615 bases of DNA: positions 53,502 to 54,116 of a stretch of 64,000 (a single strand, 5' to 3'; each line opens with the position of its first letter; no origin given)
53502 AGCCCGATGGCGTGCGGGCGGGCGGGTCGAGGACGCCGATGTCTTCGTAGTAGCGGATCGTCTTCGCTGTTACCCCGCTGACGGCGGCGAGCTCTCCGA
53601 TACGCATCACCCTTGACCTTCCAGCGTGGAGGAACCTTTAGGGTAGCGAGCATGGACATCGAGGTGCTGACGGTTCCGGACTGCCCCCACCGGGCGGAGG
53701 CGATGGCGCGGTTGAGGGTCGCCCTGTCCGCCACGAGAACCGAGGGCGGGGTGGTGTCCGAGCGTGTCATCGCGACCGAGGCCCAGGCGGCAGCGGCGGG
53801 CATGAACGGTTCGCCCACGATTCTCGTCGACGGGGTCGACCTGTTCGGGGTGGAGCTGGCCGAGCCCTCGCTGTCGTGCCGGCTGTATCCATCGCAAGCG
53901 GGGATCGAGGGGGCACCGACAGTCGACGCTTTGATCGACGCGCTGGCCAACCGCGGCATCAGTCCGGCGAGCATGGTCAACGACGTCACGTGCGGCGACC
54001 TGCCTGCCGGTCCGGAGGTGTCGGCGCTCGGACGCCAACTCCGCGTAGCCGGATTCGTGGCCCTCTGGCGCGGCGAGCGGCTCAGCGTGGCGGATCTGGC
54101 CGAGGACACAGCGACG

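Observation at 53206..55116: Non-canonical organometal cassette: MerR, a thioredoxin-like/MerB fusion and a two-Cys membrane protein, without merA, merT or merP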

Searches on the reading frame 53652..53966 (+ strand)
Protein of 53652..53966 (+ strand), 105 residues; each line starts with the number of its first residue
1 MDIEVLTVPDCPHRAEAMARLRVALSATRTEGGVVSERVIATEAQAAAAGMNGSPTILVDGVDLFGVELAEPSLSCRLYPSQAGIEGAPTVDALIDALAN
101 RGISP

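Call 29: find_homologous_proteins(query=window:53652-53966:+)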
Query window:53652-53966:+ (105 aa): 40 proteins with E <= 0.001 among 99 candidates.
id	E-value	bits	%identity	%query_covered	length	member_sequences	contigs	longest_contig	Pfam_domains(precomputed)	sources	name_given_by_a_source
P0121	8.8e-46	172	84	96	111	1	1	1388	-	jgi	jgi:hypothetical protein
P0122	9.6e-46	172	85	95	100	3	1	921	-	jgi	jgi:hypothetical protein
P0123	4.2e-44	166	80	97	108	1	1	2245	-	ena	-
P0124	8.1e-44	165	79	95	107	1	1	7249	-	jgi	jgi:hypothetical protein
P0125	4.9e-43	163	76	100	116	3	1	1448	-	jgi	jgi:predicted DsbA family dithiol-disulfide isomerase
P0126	1.2e-42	162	77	95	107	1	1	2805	-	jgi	jgi:hypothetical protein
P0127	3.1e-42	160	78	96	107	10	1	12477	-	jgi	jgi:hypothetical protein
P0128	4.2e-42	160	76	96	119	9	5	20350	-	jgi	jgi:predicted DsbA family dithiol-disulfide isomerase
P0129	4.8e-42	160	75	100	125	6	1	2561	-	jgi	jgi:hypothetical protein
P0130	5.0e-41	156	77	94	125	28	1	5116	-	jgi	jgi:hypothetical protein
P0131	2.1e-40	154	74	100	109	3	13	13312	-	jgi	jgi:hypothetical protein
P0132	9.8e-40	152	72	98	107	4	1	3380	-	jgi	jgi:predicted DsbA family dithiol-disulfide isomerase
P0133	5.2e-38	147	73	95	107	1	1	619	-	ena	-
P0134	8.4e-34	133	72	96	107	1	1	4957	-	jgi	jgi:hypothetical protein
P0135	1.4e-33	133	72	93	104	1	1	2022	-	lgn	-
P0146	2.5e-18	84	53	97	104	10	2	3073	-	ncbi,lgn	-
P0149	8.8e-17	79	50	97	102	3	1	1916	-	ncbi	-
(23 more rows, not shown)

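Call 50: search_protein_families(library=pfam, proteins=[window:53652-53966:+], max_evalue=0.1)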
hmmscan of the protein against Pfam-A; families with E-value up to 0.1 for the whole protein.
window:53652-53966:+ (105 aa): 1 family
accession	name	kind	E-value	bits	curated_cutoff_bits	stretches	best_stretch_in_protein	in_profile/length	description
PF01323.26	DSBA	-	0.0083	16.4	25.6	1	28-67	141-180/191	DSBA-like thioredoxin domain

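Call 62: list_cluster_members(proteins=[P0146, P0149, P0018, P0037, P0183, P0249, P0271, P0075, P0234])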
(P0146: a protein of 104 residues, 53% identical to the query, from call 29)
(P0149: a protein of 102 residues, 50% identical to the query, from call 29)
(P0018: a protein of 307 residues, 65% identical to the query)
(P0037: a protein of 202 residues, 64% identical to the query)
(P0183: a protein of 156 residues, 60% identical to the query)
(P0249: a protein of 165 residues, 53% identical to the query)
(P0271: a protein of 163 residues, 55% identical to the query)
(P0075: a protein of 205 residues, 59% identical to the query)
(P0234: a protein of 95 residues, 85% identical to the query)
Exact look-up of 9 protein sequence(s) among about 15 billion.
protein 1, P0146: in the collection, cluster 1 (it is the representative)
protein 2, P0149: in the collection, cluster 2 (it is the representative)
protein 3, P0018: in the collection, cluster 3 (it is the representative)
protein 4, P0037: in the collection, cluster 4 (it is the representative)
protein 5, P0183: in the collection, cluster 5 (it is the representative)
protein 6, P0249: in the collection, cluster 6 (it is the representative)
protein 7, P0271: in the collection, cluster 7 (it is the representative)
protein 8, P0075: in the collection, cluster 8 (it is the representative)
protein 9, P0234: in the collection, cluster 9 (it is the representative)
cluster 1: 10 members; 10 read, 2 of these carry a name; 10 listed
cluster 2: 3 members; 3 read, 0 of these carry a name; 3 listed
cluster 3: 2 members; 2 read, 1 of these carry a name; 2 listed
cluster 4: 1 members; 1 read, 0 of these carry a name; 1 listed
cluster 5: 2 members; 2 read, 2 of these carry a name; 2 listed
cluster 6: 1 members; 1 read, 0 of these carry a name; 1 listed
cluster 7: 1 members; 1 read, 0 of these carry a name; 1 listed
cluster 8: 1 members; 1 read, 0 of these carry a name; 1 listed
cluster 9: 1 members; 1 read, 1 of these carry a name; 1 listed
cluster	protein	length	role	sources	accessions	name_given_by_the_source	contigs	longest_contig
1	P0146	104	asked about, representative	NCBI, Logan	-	-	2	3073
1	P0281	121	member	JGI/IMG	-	hypothetical protein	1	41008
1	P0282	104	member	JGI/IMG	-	hypothetical protein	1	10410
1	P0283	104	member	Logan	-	-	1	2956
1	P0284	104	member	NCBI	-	-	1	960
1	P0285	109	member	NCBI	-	-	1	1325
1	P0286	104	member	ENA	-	-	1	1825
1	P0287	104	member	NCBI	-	-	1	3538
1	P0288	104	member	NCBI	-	-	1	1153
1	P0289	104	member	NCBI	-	-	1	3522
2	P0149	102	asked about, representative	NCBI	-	-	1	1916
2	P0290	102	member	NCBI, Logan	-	-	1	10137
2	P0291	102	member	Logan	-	-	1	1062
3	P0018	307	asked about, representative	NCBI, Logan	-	-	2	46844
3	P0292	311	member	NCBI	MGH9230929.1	MAG: organomercurial lyase [Acidimicrobiales bacterium]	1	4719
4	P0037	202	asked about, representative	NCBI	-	-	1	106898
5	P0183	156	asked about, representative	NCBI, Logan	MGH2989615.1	MAG: hypothetical protein ACRDMA_07090 [Solirubrobacterales bacterium]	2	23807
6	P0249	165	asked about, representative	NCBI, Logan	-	-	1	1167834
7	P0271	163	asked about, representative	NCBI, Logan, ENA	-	-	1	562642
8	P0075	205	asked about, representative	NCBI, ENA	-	-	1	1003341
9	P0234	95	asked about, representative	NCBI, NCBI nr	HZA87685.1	MAG TPA: DUF6410 domain-containing protein [Acidimicrobiales bacterium] | DUF6410 domain-containing protein [Acidimicrobiales bacterium]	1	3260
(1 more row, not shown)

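Call 75: search_dna_similar(query=window:53652-53966:+, collection=plasmids, mode=protein, max_evalue=0.001, max_rows=25)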
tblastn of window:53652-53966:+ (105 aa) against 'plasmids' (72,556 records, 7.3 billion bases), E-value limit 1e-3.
Records with a match: 108; places in all: 138; records where one place covers at least 80% of the query: 105.
Best place of each record, by identity: <60% 108.
By first word of the organism name: Rhodococcus 42; Streptomyces 15; Arthrobacter 8; Mycolicibacterium 5; Rathayibacter 4; Microbacterium 4; Paenarthrobacter 4; Gordonia 3; Nocardia 3; Pseudarthrobacter 3; and 14 more.
By predicted mobility (MOB-suite, as given by PLSDB): non-mobilizable 50; mobilizable 43; conjugative 15.
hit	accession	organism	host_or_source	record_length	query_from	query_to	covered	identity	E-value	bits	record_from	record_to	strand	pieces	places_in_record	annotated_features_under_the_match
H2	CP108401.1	Streptomycetaceae bacterium NBC_01309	-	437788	1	100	95%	53.0%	2e-20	91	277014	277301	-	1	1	hypothetical protein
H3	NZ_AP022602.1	Mycobacterium gallinarum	-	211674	1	98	93%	53.5%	4e-18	84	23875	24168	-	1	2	alkylmercury lyase family protein | MerR family transcriptional regulator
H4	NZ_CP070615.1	Rhodococcus pseudokoreensis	cell culture,rhizosphere of apple ...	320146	1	98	93%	52.5%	1e-16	80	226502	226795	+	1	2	alkylmercury lyase family protein | MerR family transcriptional regulator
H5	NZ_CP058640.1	Rhodococcus sp. ZPP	cell culture,soil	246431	1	98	93%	50.5%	4e-17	82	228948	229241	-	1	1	alkylmercury lyase family protein | MerR family DNA-binding protein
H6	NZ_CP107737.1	Streptomyces longwoodensis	-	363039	1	105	100%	46.3%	1e-14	75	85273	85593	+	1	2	hypothetical protein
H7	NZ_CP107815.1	Streptomyces longwoodensis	-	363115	1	105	100%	46.3%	1e-14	75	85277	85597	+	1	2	hypothetical protein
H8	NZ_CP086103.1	Streptomyces anulatus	Peperomia dindygulensis Miq.,cell ...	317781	1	100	95%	48.5%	2e-15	77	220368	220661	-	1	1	merB: organomercurial lyase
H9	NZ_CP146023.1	Streptomyces sp. Q6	Cell cultrue,soil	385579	1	100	95%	48.5%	2e-15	77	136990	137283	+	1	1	merB: organomercurial lyase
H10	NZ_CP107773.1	Streptomyces sp. NBC_00582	-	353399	1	98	93%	49.5%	2e-15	77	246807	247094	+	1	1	alkylmercury lyase family protein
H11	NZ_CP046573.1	Rhodococcus sp. WAY2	cell culture,bacterial consortium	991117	1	98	93%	49.0%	3e-14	73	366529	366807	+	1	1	hypothetical protein | MerR family transcriptional regulator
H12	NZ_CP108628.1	Streptomyces xanthophaeus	-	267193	1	100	95%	47.5%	2e-15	77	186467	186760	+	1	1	merB: organomercurial lyase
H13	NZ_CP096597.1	Gordonia amicalis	cell culture,Co-produced water from oil ...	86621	1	98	93%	48.5%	1e-16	81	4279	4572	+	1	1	alkylmercury lyase family protein | MerR family DNA-binding protein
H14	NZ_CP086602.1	Nocardia farcinica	Homo sapiens,whole organism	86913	1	98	93%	48.5%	1e-16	81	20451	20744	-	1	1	alkylmercury lyase family protein | MerR family DNA-binding protein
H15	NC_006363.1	Nocardia farcinica IFM 10152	-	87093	1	98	93%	48.5%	1e-16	81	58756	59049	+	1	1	alkylmercury lyase family protein | MerR family DNA-binding protein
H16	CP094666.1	Gordonia amicalis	cell culture,river sand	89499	1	98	93%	48.5%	1e-16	81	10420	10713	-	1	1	alkylmercury lyase family protein | MerR family DNA-binding protein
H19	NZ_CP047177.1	Rathayibacter sp. VKM Ac-2759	Tanacetum vulgare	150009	1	101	96%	45.5%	3e-17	82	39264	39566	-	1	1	thioredoxin family protein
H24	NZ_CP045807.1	Gordonia pseudamarae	Whole organism,Foam on activated sludge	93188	3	98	91%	47.4%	4e-16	79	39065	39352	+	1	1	alkylmercury lyase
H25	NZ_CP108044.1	Rhodococcus sp. NBC_00294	-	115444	1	105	100%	43.0%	6e-14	73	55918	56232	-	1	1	alkylmercury lyase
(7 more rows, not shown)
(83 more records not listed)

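Call 77: get_annotated_region(hit=H15, flank=6000)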
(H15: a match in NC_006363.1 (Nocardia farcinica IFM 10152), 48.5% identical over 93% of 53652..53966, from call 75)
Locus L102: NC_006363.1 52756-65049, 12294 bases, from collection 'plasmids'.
description: Nocardia farcinica IFM 10152 plasmid pNF2, complete sequence
organism: Nocardia farcinica IFM 10152 (NCBI taxid 247156)
taxonomy: Bacteria; Actinomycetota; Actinomycetes; Mycobacteriales; Nocardiaceae; Nocardia; Nocardia farcinica; Nocardia farcinica IFM 10152
host: -; source: -; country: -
typing (MOB-suite, as given by PLSDB): mobilizable; relaxase MOBP
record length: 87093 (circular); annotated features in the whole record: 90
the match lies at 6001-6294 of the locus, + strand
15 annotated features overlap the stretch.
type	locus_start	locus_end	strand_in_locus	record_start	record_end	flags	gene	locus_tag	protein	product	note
CDS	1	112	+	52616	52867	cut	-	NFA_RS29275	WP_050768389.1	DUF3892 domain-containing protein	-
CDS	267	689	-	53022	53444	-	-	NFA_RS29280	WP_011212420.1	hypothetical protein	-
CDS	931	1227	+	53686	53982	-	-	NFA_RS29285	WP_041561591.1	hypothetical protein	-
CDS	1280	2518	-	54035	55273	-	-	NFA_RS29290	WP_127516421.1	hypothetical protein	-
CDS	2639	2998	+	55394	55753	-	-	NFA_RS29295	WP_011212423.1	hypothetical protein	-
CDS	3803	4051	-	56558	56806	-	-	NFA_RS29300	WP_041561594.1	hypothetical protein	-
CDS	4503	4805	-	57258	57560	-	-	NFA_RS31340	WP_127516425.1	hypothetical protein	-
CDS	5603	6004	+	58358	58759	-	-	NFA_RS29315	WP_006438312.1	MerR family DNA-binding protein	-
CDS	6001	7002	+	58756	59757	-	-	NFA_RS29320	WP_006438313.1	alkylmercury lyase family protein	-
CDS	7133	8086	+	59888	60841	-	-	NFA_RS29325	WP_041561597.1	site-specific integrase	GO:0015074 - DNA integration [Evidence IEA]; GO:0006310 - DNA recombination [Evidence IEA]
CDS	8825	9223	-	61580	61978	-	-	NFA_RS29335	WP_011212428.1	pyridoxamine 5'-phosphate oxidase family protein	-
CDS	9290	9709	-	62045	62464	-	-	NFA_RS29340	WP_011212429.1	DUF302 domain-containing protein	-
CDS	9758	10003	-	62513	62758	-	-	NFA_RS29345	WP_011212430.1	DUF2892 domain-containing protein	-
CDS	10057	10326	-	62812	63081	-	-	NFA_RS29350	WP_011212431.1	metal-sensitive transcriptional regulator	-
CDS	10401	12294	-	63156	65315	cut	-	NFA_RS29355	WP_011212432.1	MMPL family transporter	-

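Call 78: get_annotated_region(hit=H4, flank=6000)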
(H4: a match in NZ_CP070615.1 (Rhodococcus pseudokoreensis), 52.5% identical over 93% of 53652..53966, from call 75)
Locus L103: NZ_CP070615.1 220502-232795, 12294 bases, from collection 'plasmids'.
description: Rhodococcus pseudokoreensis strain R79 plasmid unnamed4, complete sequence
organism: Rhodococcus pseudokoreensis (NCBI taxid 2811421)
taxonomy: Bacteria; Actinomycetota; Actinomycetes; Mycobacteriales; Nocardiaceae; Rhodococcus; Rhodococcus pseudokoreensis
host: -; source: cell culture,rhizosphere of apple plantlets grown in replant diseased soil; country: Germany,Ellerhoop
typing (MOB-suite, as given by PLSDB): non-mobilizable
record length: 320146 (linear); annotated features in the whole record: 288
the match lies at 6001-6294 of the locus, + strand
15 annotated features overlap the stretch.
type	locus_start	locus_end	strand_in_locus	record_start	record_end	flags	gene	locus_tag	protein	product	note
CDS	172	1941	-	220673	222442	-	arsA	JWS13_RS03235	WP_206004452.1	arsenical pump-driving ATPase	GO:0071722 - detoxification of arsenic-containing substance [Evidence IEA]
CDS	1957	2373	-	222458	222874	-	arsD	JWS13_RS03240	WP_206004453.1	arsenite efflux transporter metallochaperone ArsD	GO:0046685 - response to arsenic-containing substance [Evidence IEA]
CDS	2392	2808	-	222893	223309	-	-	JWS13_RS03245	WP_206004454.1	low molecular weight phosphatase family protein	-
CDS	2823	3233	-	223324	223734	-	-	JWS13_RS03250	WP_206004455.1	arsenate reductase ArsC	-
CDS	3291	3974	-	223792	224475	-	-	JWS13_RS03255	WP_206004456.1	arsenate reductase ArsC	-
CDS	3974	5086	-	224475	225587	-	arsB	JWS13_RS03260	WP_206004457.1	ACR3 family arsenite efflux transporter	GO:0046685 - response to arsenic-containing substance [Evidence IEA]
CDS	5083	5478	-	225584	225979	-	-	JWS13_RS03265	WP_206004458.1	metalloregulator ArsR/SmtB family transcription factor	GO:0006355 - regulation of DNA-templated transcription [Evidence IEA]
CDS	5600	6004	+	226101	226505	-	-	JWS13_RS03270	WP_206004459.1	MerR family transcriptional regulator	GO:0006355 - regulation of DNA-templated transcription [Evidence IEA]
CDS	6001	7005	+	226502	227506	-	-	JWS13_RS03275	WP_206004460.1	alkylmercury lyase family protein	-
CDS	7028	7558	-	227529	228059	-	-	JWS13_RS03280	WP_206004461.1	DinB family protein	-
CDS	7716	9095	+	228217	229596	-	-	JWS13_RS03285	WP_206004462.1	MBL fold metallo-hydrolase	-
CDS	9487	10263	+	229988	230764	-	-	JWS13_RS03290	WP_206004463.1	sulfite exporter TauE/SafE family protein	GO:0006810 - transport [Evidence IEA]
CDS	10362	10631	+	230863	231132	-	-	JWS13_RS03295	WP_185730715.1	metal-sensitive transcriptional regulator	-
CDS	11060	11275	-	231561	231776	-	-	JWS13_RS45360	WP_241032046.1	hypothetical protein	-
CDS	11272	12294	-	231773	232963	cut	-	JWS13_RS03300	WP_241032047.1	MFS transporter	GO:0055085 - transmembrane transport [Evidence IEA]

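Call 79: get_annotated_region(hit=H8, flank=6000)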
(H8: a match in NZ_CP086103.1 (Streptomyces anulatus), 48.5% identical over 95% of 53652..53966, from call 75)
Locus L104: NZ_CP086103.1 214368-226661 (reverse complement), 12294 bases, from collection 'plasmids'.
description: Streptomyces anulatus strain YINM00001 plasmid pYINM00001, complete sequence
organism: Streptomyces anulatus (NCBI taxid 1892)
taxonomy: Bacteria; Actinomycetota; Actinomycetes; Kitasatosporales; Streptomycetaceae; Streptomyces; Streptomyces anulatus
host: -; source: Peperomia dindygulensis Miq.,cell culture; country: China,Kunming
typing (MOB-suite, as given by PLSDB): mobilizable; replicon rep_cluster_1910; relaxase MOBF,MOBF
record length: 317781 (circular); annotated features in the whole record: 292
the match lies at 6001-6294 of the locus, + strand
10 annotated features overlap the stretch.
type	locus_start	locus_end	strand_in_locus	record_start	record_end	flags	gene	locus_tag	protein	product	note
CDS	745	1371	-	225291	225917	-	-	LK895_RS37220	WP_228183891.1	4-fold beta flower protein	-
CDS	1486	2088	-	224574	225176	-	-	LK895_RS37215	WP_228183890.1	hypothetical protein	-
CDS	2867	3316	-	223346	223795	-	mobF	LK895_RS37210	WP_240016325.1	MobF family relaxase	-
CDS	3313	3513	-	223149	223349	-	-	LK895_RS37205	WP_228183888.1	hypothetical protein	-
CDS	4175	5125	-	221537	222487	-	-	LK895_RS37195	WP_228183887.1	recombinase family protein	GO:0006310 - DNA recombination [Evidence IEA]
CDS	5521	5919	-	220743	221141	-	-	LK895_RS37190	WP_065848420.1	heavy metal-responsive transcriptional regulator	-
CDS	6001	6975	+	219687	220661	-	merB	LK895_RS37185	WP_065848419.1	organomercurial lyase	GO:0046413 - organomercury catabolic process [Evidence IEA]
CDS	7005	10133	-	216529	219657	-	-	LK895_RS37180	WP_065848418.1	Tn3 family transposase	-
CDS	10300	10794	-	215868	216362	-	-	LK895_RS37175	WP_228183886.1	hypothetical protein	-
CDS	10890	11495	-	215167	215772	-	-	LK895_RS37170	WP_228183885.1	hypothetical protein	-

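Call 80: get_annotated_region(hit=H19, flank=5000)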
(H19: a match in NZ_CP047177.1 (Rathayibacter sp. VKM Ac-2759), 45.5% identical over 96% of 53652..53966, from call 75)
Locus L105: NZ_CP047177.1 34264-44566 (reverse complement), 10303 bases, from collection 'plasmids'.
description: Rathayibacter sp. VKM Ac-2759 plasmid unnamed1, complete sequence
organism: Rathayibacter sp. VKM Ac-2759 (NCBI taxid 2609252)
taxonomy: Bacteria; Actinomycetota; Actinomycetes; Micrococcales; Microbacteriaceae; Rathayibacter; Rathayibacter sp. VKM Ac-2759
host: -; source: Tanacetum vulgare; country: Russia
typing (MOB-suite, as given by PLSDB): non-mobilizable
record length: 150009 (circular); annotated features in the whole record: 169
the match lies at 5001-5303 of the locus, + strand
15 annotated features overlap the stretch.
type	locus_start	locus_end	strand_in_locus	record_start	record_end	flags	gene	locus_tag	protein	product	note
CDS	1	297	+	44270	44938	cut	-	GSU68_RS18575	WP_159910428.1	helix-turn-helix domain-containing protein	-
CDS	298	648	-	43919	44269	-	-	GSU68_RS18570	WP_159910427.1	metalloregulator ArsR/SmtB family transcription factor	GO:0006355 - regulation of DNA-templated transcription [Evidence IEA]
CDS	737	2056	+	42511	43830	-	-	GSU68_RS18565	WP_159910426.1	FAD-dependent oxidoreductase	-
CDS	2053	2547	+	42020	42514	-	-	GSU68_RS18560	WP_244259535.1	GNAT family N-acetyltransferase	-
CDS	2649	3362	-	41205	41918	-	-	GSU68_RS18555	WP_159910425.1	DUF3800 domain-containing protein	-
CDS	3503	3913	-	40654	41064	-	-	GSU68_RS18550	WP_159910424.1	MerR family transcriptional regulator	GO:0006355 - regulation of DNA-templated transcription [Evidence IEA]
CDS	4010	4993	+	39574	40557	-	-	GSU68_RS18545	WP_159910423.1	bile acid:sodium symporter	-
CDS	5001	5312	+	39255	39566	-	-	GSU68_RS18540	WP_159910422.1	thioredoxin family protein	-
CDS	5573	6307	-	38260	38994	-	-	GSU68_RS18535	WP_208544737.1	VIT1/CCC1 transporter family protein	GO:0030026 - intracellular manganese ion homeostasis [Evidence IEA]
CDS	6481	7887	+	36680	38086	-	-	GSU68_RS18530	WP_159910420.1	MBL fold metallo-hydrolase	-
CDS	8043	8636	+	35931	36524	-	-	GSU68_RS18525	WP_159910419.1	rhodanese-like domain-containing protein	-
CDS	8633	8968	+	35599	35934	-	-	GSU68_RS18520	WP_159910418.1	rhodanese-like domain-containing protein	-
CDS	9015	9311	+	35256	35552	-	-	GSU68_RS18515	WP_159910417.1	rhodanese-like domain-containing protein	-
CDS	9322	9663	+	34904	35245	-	-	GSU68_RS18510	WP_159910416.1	thioredoxin family protein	-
CDS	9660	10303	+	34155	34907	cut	-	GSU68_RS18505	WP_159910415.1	sulfite exporter TauE/SafE family protein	GO:0006810 - transport [Evidence IEA]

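Call 81: get_annotated_region(hit=H2, flank=5000)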
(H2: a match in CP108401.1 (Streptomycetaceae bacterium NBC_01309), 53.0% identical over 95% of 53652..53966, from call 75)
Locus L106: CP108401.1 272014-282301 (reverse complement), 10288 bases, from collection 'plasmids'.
description: Streptomycetaceae bacterium NBC_01309 plasmid unnamed1, complete sequence
organism: Streptomycetaceae bacterium NBC_01309 (NCBI taxid 3115366)
taxonomy: Bacteria; Actinomycetota; Actinomycetes; Kitasatosporales; Streptomycetaceae; ; Streptomycetaceae bacterium NBC 01309
host: -; source: -; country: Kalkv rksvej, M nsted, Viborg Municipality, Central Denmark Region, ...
typing (MOB-suite, as given by PLSDB): non-mobilizable
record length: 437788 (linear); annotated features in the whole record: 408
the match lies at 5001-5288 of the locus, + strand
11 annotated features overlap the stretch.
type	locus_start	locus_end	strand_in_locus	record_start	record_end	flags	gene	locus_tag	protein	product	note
CDS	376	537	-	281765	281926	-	-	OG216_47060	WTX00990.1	hypothetical protein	-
CDS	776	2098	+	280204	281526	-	-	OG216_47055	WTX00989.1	S1 family peptidase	-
CDS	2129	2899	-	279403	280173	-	-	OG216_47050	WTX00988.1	hypothetical protein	-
CDS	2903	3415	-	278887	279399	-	-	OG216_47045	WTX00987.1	sigma-70 family RNA polymerase sigma factor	-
CDS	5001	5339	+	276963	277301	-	-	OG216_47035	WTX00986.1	hypothetical protein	-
CDS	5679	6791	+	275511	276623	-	-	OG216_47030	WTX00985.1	site-specific integrase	-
CDS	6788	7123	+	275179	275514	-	-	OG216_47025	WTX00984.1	helix-turn-helix transcriptional regulator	-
CDS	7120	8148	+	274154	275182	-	-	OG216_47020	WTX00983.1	hypothetical protein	-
CDS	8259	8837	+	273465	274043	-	-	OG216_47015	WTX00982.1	tetratricopeptide repeat protein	-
CDS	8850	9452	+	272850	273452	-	-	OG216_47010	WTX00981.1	hypothetical protein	-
CDS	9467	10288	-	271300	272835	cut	-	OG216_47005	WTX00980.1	ISKra4 family transposase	-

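Call 82: get_annotated_region(hit=H24, flank=5000)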
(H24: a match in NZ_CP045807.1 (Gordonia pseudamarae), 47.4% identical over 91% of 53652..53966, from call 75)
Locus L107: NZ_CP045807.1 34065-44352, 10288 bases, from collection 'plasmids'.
description: Gordonia pseudamarae strain BEN371 plasmid p1, complete sequence
organism: Gordonia pseudamarae (NCBI taxid 2831662)
taxonomy: Bacteria; Actinomycetota; Actinomycetes; Mycobacteriales; Gordoniaceae; Gordonia; Gordonia pseudamarae
host: -; source: Whole organism,Foam on activated sludge; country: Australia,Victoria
typing (MOB-suite, as given by PLSDB): non-mobilizable
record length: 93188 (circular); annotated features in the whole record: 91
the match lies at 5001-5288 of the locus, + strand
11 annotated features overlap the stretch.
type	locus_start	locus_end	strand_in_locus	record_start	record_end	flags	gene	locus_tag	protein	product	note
CDS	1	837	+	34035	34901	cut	-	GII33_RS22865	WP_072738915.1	TniQ family protein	-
CDS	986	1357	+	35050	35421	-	-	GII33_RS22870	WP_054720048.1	metalloregulator ArsR/SmtB family transcription factor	GO:0006355 - regulation of DNA-templated transcription [Evidence IEA]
CDS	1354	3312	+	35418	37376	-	-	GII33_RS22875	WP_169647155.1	cation-translocating P-type ATPase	-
CDS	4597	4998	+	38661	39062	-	-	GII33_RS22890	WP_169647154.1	MerR family transcriptional regulator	GO:0006355 - regulation of DNA-templated transcription [Evidence IEA]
CDS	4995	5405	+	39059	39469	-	-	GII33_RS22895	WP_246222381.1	alkylmercury lyase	-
CDS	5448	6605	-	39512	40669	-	-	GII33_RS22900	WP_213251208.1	ATP-binding protein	-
CDS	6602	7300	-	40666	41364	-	-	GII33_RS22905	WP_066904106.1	response regulator transcription factor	GO:0000160 - phosphorelay signal transduction system [Evidence IEA]; GO:0006355 - regulation of DNA-templated ...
CDS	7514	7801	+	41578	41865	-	-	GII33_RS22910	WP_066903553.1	SHOCT domain-containing protein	-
CDS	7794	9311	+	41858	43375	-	-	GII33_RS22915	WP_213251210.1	multicopper oxidase family protein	-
CDS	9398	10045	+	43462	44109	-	-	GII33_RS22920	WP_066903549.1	DUF305 domain-containing protein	-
CDS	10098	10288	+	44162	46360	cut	-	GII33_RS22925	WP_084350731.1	copper-translocating P-type ATPase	GO:0006825 - copper ion transport [Evidence IEA]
